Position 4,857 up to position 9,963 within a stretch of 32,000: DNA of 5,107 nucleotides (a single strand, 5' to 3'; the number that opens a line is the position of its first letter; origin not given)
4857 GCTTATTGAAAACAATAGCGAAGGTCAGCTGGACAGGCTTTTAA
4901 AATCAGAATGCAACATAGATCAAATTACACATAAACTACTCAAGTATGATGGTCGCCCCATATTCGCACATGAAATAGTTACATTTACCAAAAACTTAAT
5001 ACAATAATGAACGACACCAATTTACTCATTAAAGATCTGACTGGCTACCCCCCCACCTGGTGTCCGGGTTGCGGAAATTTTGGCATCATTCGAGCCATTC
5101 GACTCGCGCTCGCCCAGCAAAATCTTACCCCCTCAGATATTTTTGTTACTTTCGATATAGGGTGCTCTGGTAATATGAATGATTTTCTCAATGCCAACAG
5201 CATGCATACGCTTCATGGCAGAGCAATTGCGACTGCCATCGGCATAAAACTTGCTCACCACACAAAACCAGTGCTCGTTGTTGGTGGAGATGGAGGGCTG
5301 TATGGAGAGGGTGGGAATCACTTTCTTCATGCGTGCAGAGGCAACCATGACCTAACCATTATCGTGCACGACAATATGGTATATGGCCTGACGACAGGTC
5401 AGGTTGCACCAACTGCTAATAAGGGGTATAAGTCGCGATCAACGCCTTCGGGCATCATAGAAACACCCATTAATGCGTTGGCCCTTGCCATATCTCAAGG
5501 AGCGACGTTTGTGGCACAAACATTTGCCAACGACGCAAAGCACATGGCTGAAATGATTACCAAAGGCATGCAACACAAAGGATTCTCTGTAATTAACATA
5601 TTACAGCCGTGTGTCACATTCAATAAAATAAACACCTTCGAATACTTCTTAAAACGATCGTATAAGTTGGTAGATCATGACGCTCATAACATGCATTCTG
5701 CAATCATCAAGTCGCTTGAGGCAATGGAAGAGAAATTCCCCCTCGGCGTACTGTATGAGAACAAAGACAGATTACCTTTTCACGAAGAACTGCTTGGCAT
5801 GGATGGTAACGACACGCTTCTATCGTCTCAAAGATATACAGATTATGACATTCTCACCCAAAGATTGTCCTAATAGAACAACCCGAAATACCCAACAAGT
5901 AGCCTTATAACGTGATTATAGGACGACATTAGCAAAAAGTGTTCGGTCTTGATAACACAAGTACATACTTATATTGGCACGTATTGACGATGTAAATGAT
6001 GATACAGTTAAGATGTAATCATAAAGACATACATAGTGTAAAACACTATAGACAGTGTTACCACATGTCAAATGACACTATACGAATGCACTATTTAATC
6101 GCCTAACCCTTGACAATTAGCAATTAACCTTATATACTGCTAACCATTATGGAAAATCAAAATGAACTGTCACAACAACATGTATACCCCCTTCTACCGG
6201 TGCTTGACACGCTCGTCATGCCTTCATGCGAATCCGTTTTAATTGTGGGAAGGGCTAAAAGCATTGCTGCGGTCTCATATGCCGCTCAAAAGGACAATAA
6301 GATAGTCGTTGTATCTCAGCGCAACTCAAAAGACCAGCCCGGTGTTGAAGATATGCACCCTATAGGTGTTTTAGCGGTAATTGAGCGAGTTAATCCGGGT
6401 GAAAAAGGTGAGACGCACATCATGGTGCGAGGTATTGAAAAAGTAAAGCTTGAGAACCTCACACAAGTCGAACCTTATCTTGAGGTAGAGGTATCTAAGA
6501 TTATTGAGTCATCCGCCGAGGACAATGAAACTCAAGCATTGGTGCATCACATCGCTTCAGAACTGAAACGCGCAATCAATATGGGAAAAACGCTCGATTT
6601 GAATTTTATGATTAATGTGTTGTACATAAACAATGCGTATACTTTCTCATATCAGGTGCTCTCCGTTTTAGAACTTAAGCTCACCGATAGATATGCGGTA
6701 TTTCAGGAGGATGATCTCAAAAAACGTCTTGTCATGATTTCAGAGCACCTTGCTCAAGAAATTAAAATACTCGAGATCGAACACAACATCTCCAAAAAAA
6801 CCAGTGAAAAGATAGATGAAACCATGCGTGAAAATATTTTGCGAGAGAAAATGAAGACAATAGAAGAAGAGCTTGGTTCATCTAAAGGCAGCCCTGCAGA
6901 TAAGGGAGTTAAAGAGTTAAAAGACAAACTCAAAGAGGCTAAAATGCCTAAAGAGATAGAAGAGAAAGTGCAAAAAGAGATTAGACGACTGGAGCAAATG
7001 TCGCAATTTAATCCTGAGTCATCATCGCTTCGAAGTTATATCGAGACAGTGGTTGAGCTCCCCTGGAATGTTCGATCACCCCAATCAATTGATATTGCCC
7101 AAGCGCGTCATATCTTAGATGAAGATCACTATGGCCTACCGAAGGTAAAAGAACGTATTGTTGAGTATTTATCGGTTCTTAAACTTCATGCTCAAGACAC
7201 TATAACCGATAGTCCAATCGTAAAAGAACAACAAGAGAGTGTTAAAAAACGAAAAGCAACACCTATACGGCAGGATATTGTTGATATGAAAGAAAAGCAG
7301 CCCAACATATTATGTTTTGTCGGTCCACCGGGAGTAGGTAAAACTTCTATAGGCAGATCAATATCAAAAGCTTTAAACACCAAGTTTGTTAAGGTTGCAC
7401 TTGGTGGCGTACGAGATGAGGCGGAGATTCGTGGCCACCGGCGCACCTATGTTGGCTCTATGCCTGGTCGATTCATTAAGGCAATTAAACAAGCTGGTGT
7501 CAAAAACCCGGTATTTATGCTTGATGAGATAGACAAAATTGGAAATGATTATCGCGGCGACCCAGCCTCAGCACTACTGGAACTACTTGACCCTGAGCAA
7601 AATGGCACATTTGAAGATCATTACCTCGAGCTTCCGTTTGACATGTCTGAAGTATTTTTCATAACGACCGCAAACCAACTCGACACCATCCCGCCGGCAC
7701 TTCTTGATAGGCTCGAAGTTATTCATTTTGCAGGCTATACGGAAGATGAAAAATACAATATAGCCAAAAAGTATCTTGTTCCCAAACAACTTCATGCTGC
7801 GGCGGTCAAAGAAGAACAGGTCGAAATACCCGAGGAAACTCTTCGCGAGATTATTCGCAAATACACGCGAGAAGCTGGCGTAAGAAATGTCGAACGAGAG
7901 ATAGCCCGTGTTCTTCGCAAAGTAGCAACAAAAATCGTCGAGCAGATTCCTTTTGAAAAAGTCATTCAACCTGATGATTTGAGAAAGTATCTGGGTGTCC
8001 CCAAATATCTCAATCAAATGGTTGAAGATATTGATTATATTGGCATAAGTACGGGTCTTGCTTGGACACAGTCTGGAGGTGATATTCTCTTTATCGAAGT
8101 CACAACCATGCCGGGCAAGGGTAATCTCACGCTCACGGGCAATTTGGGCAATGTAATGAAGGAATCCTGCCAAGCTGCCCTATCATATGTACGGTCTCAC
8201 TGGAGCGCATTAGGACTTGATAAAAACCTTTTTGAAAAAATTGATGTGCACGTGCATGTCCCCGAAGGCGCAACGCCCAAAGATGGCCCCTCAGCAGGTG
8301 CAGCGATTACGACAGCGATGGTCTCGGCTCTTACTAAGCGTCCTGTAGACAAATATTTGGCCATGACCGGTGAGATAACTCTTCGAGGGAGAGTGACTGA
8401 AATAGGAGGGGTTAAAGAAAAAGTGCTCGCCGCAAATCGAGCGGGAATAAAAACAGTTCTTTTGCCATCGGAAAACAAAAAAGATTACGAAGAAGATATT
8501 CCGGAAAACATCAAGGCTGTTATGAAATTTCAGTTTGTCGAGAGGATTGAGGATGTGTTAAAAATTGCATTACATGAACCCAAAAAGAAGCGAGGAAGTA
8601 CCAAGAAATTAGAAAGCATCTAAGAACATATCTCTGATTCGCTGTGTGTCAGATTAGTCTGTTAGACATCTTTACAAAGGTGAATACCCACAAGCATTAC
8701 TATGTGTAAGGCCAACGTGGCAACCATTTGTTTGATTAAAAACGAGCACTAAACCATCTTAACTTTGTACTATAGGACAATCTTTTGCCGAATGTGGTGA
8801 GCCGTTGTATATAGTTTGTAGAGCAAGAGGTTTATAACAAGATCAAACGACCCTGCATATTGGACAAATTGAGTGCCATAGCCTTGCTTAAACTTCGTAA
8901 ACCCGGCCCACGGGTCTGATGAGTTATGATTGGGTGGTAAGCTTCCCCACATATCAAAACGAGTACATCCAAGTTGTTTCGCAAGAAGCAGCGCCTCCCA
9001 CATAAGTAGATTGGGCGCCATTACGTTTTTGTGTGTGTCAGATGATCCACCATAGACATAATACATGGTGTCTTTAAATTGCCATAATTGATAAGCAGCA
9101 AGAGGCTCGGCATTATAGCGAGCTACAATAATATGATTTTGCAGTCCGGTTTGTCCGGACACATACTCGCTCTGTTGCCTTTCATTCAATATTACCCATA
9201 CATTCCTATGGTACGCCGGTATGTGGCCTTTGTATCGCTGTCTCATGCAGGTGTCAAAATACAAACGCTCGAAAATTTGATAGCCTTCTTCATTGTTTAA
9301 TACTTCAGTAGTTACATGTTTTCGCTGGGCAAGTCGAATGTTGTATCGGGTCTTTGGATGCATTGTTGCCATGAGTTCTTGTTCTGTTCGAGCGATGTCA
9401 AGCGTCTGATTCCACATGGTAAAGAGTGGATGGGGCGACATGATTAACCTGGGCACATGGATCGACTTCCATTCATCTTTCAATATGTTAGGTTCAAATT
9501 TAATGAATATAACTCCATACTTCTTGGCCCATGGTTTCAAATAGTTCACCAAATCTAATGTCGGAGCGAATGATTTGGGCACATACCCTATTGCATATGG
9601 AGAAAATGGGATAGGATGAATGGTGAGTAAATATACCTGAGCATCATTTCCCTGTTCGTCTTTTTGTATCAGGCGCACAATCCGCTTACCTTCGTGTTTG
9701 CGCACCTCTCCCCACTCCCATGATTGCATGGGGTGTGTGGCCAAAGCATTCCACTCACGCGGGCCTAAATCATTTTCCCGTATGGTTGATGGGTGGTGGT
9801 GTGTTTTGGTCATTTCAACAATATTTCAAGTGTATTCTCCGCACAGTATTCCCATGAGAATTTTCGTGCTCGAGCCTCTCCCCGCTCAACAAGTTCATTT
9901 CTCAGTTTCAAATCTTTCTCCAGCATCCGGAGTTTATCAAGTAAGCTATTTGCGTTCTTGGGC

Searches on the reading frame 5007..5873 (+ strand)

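Call 8: search_protein_families(library=pfam, proteins=[window:5007-5873:+], max_evalue=0.001)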
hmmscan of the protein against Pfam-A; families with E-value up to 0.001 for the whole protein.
window:5007-5873:+ (288 aa): 2 families
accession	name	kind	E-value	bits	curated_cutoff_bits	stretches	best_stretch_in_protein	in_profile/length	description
PF02775.26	TPP_enzyme_C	-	1.2e-29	103.5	21.9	1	50-198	1-151/151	Thiamine pyrophosphate enzyme, C-terminal TPP binding domain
PF12367.13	PFO_beta_C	-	1.1e-18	67.5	24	1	202-262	1-61/66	Pyruvate ferredoxin oxidoreductase beta subunit C terminal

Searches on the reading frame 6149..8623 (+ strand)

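Call 8: search_protein_families(library=pfam, proteins=[window:6149-8623:+], max_evalue=0.001)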
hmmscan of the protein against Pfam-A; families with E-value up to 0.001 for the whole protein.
window:6149-8623:+ (824 aa): 8 families
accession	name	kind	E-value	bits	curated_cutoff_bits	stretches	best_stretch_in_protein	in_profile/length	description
PF05362.19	Lon_C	-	2e-88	295.7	21.1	1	606-809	2-204/205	Lon protease (S16) C-terminal proteolytic domain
PF02190.22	LON_substr_bdg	-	2.6e-35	122.6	28.7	1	13-202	2-199/200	ATP-dependent protease La (LON) substrate-binding domain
PF00004.35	AAA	-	4e-25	89.2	21.2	1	388-527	1-128/131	ATPase family associated with various cellular activities (AAA)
PF22667.2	Lon_lid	-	9.8e-20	70.4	27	1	551-599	3-51/57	Lon protease AAA+ ATPase lid domain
PF07728.20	AAA_5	-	4.1e-09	37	22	1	388-522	2-139/139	AAA domain (dynein-related subfamily)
PF13541.12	ChlI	-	4.9e-08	33.3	27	1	649-776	1-121/121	Subunit ChlI of Mg-chelatase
PF13401.12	AAA_22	-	0.00036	21.3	27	0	384-469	4-97/130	AAA domain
PF01326.24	PPDK_N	-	0.0008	19.2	27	0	218-296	29-107/328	Pyruvate phosphate dikinase, AMP/ATP-binding domain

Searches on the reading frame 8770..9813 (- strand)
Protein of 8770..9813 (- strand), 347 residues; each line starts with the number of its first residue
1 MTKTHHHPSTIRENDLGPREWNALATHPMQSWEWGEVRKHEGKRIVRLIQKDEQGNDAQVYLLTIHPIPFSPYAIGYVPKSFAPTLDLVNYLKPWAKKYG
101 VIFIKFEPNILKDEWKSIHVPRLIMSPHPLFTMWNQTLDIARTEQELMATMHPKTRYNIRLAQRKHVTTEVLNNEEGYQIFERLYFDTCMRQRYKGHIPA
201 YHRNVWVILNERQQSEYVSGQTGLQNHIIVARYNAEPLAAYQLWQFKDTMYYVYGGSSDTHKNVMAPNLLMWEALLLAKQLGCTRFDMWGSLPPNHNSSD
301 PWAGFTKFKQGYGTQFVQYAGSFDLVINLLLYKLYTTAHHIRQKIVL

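Call 8: search_protein_families(library=pfam, proteins=[window:8770-9813:-], max_evalue=0.001)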
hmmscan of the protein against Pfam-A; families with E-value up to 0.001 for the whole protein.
window:8770-9813:- (347 aa): 2 families
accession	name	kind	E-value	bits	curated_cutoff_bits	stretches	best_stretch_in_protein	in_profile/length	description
PF02388.22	FemAB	-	4.9e-31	108.4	24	2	229-339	299-405/406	FemAB family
PF13480.13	Acetyltransf_6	-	4.2e-07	30.6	22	1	155-290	3-136/143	Acetyltransferase (GNAT) domain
